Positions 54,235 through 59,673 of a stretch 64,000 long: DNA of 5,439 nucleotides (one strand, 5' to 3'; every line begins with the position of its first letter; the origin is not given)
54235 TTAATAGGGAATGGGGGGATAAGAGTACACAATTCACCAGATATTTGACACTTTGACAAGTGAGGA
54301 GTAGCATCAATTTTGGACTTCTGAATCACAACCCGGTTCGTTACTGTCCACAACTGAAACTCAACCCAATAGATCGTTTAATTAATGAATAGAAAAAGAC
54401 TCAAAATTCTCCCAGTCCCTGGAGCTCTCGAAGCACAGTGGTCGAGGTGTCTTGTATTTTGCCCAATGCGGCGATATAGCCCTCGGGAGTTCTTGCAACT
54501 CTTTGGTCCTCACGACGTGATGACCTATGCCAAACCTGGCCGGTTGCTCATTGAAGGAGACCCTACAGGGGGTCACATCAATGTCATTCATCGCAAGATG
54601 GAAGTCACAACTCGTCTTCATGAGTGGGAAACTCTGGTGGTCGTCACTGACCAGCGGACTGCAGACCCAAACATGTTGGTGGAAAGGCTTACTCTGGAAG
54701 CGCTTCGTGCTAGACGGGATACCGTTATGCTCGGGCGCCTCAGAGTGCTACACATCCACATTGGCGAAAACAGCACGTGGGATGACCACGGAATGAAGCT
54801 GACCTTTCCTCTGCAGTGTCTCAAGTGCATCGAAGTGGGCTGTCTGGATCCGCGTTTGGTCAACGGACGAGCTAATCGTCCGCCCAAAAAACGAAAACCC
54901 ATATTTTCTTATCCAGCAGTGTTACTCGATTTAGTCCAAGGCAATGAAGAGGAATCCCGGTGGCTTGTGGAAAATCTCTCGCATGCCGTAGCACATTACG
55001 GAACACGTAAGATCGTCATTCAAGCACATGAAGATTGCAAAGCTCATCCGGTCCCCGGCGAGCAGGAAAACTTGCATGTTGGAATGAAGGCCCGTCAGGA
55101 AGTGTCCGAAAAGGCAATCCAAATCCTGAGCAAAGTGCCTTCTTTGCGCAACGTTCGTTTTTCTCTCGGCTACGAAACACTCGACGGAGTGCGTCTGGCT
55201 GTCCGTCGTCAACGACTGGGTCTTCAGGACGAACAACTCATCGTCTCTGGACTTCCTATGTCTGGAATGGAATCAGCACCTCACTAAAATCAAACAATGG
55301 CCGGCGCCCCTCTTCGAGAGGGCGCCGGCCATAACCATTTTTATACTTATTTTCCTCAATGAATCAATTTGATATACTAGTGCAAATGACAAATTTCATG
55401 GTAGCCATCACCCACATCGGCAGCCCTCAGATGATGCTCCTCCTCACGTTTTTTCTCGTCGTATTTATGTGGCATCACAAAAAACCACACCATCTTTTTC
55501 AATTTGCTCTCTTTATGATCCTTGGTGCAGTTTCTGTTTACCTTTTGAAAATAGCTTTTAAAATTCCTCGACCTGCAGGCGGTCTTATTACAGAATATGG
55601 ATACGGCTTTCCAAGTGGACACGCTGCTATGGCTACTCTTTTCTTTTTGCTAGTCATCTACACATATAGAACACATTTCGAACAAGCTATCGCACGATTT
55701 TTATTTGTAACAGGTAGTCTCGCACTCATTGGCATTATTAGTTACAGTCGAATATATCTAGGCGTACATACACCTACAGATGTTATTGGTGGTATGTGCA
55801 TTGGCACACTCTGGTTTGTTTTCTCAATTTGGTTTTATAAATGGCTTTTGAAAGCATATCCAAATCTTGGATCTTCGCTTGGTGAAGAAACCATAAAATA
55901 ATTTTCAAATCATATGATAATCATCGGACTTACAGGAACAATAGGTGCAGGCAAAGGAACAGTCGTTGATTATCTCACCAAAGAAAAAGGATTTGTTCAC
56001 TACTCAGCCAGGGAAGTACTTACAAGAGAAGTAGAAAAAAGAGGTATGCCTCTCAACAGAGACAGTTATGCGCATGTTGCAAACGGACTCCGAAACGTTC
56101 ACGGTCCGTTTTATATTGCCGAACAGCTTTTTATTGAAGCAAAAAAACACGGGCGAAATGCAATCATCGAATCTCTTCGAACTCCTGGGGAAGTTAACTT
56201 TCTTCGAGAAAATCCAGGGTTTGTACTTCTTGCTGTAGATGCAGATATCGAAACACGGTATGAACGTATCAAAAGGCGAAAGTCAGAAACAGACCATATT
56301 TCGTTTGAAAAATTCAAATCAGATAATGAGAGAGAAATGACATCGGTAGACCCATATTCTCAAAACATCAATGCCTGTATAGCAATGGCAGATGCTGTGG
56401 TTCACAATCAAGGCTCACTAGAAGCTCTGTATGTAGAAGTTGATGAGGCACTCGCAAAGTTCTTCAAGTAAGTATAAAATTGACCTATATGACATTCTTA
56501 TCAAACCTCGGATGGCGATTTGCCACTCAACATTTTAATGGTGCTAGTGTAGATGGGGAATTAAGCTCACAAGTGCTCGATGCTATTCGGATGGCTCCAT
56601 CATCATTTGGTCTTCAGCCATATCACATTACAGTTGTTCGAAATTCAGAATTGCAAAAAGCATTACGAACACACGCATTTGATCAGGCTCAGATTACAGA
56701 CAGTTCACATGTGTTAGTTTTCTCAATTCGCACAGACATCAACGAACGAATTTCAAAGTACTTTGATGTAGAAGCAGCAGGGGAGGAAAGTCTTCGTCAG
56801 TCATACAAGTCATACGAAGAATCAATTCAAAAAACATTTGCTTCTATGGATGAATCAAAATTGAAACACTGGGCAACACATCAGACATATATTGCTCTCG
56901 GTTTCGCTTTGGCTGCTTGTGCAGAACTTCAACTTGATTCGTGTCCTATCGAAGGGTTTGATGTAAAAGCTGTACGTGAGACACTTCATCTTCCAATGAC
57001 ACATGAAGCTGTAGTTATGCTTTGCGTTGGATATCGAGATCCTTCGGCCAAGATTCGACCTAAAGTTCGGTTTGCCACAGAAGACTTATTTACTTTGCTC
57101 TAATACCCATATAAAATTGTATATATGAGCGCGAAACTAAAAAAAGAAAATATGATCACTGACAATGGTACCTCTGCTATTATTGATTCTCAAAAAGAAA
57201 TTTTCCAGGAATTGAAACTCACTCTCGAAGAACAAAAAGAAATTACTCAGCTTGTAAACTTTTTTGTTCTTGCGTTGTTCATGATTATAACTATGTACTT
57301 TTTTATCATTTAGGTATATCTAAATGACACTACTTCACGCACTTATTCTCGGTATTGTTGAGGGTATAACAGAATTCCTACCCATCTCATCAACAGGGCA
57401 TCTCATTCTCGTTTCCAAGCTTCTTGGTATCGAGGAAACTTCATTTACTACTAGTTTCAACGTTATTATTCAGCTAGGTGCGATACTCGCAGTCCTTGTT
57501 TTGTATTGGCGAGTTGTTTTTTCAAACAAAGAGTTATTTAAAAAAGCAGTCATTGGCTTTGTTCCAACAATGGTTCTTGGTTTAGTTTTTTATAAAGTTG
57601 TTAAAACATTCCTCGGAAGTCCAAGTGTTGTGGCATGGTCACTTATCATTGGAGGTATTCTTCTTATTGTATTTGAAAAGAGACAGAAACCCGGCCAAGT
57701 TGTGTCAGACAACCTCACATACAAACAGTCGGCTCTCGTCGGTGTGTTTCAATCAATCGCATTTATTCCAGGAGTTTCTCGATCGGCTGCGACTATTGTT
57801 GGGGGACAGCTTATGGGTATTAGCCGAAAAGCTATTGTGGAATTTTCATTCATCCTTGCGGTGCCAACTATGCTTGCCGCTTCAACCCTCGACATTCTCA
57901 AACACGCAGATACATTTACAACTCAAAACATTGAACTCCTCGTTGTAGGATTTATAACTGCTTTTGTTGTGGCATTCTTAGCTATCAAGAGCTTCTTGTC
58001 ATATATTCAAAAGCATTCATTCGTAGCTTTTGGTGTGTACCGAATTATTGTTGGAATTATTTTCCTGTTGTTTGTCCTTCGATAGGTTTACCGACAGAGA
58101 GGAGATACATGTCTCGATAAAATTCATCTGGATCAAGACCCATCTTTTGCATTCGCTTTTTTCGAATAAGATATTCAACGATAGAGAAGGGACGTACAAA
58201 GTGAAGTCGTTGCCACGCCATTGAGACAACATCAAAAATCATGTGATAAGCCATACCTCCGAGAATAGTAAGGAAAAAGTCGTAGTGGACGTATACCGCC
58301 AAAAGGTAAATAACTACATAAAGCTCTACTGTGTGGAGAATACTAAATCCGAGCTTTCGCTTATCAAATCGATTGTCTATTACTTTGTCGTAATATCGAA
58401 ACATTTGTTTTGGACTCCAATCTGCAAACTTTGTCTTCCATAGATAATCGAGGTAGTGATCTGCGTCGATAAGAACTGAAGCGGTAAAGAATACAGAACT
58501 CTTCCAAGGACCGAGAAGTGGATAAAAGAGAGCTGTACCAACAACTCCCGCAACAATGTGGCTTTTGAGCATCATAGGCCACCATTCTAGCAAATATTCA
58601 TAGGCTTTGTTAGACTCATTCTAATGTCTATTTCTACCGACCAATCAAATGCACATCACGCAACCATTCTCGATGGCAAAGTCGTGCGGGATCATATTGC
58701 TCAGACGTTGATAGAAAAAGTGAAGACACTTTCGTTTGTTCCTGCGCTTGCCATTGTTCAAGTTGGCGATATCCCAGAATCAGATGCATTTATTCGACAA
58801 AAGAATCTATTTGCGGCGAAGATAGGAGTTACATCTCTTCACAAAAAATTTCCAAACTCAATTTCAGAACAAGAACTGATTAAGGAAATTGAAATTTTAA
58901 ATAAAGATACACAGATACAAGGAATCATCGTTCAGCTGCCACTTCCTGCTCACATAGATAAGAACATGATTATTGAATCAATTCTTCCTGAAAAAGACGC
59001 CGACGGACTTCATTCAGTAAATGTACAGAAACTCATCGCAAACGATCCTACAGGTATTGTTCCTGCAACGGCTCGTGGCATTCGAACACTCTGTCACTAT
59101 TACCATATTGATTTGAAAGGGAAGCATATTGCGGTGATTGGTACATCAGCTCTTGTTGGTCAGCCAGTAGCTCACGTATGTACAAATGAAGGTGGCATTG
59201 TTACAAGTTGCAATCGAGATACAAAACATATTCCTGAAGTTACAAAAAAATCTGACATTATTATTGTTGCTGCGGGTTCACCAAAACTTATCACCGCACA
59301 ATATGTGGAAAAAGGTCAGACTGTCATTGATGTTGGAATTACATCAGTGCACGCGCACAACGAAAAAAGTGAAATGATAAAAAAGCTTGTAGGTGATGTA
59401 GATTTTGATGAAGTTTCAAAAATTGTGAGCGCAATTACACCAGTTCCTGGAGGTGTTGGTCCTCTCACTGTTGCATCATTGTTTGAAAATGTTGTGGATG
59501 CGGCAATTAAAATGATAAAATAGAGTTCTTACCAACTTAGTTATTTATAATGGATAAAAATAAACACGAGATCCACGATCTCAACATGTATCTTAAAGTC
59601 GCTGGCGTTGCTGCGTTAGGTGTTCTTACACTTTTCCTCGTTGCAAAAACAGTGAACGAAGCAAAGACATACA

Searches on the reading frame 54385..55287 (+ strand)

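Call 53: search_protein_families(library=pfam, proteins=[window:54385-55287:+], max_evalue=0.001)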
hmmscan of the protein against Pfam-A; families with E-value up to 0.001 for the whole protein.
window:54385-55287:+ (300 aa): 1 family
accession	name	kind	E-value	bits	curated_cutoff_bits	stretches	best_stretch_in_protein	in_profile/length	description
PF20393.3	Pro_CA_2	-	2.1e-06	28.4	30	0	181-233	43-95/125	Putative carbonic anhydrase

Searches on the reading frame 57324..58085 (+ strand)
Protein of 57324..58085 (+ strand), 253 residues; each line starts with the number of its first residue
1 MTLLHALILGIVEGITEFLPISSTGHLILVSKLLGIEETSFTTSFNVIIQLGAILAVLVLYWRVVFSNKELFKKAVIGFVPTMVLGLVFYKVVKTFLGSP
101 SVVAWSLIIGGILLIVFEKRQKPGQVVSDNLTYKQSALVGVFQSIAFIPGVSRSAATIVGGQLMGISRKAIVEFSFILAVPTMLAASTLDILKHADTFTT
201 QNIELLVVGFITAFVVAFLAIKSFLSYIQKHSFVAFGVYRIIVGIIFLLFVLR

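Call 6: search_protein_families(library=pfam, proteins=[window:57324-58085:+], max_evalue=0.1)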
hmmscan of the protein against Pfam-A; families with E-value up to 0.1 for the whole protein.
window:57324-58085:+ (253 aa): 2 families
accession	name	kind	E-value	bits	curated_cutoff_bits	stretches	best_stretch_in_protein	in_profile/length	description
PF02673.24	BacA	-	4.4e-77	259.7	33.4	1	6-246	1-257/257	Bacitracin resistance protein BacA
PF05279.16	Asp-B-Hydro_N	-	0.068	13.5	23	0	35-67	6-38/66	Aspartyl beta-hydroxylase N-terminal region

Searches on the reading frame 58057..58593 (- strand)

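Call 6: search_protein_families(library=pfam, proteins=[window:58057-58593:-], max_evalue=0.1)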
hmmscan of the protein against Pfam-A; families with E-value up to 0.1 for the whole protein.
window:58057-58593:- (178 aa): 1 family
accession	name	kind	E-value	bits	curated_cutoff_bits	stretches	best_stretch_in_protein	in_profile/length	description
PF04307.19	YdjM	-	0.0075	16.2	29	1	7-125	1-110/176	YdjM inner membrane protein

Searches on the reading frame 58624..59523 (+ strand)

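Call 6: search_protein_families(library=pfam, proteins=[window:58624-59523:+], max_evalue=0.1)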
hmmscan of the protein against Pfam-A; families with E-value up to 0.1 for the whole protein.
window:58624-59523:+ (299 aa): 5 families
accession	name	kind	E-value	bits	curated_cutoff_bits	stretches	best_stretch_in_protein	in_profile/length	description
PF02882.25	THF_DHG_CYH_C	-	5e-53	179.1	27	1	130-295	1-157/160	Tetrahydrofolate dehydrogenase/cyclohydrolase, NAD(P)-binding domain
PF00763.28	THF_DHG_CYH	-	2e-30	105.9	32.8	1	16-127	1-115/115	Tetrahydrofolate dehydrogenase/cyclohydrolase, catalytic domain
PF03446.21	NAD_binding_2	-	0.021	15.3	21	1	169-255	2-79/161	NAD binding domain of 6-phosphogluconate dehydrogenase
PF12263.13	DUF3611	-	0.03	14.6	27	1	138-228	79-162/175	Protein of unknown function (DUF3611)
PF02481.21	DNA_processg_A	-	0.085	12.5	29.6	0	137-208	69-146/212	DNA recombination-mediator protein A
